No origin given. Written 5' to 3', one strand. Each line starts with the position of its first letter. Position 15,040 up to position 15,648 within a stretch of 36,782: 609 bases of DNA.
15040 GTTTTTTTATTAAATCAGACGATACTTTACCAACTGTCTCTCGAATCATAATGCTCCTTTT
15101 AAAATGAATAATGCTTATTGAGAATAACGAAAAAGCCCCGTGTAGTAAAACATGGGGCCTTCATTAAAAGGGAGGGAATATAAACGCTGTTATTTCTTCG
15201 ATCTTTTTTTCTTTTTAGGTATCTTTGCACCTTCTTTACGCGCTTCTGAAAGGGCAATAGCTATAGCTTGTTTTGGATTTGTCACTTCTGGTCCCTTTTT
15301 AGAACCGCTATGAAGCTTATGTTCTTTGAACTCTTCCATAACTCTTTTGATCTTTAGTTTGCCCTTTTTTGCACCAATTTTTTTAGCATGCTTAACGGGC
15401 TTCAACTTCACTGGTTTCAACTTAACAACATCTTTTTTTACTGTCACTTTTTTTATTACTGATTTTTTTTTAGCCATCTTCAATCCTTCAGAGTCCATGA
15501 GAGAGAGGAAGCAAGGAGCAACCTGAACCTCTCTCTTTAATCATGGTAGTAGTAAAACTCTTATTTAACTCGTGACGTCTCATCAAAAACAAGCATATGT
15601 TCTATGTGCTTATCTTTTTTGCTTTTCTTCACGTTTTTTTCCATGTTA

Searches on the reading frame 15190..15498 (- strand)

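Call 26: search_protein_families(library=phrogs, proteins=[window:15190-15498:-], max_evalue=0.001)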
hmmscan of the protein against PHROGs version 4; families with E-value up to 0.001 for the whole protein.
window:15190-15498:- (102 aa): 1 family
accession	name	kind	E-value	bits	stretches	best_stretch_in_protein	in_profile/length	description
phrog_2423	-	unknown function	0.00056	20.9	1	74-98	25-49/52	-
